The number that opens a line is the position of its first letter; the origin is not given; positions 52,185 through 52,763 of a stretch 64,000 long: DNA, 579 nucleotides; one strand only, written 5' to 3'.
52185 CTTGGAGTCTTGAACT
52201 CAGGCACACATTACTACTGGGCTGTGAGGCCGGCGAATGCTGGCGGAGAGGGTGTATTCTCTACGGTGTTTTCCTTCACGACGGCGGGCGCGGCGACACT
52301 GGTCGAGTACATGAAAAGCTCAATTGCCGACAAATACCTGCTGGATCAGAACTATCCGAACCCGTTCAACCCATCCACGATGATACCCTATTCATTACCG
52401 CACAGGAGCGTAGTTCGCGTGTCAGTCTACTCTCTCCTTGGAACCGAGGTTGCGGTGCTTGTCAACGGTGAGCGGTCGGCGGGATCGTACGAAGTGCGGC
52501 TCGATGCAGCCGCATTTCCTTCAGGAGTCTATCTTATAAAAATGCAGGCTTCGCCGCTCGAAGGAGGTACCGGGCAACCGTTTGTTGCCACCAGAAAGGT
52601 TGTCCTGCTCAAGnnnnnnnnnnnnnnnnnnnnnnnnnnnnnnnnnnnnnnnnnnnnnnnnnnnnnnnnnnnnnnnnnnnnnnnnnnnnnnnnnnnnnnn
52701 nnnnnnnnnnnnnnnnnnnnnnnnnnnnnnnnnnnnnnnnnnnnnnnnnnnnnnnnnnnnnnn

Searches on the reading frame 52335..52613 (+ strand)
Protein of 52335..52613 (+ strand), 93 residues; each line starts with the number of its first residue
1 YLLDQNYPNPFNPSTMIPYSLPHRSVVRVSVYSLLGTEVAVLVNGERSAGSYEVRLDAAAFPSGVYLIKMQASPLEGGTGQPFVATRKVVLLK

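Call 67: search_protein_families(library=ncbifam, proteins=[window:52335-52613:+], max_evalue=0.1)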
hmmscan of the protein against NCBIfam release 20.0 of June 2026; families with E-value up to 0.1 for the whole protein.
window:52335-52613:+ (93 aa): 3 families
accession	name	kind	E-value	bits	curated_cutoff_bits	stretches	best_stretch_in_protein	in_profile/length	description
TIGR04183.1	Por_Secre_tail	domain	8.3e-08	32.1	23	1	7-72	2-60/72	T9SS type A sorting domain-containing protein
NF052323.1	T9SSA_dep_M6i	equivalog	4.2e-07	28.3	600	1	6-73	960-1027/1043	T9SS-dependent M6-like inactivated metalloprotease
NF038113.1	T9SSA_dep_M36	equivalog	0.00043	18.5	885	1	6-73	795-858/869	T9SS-dependent M36 family metallopeptidase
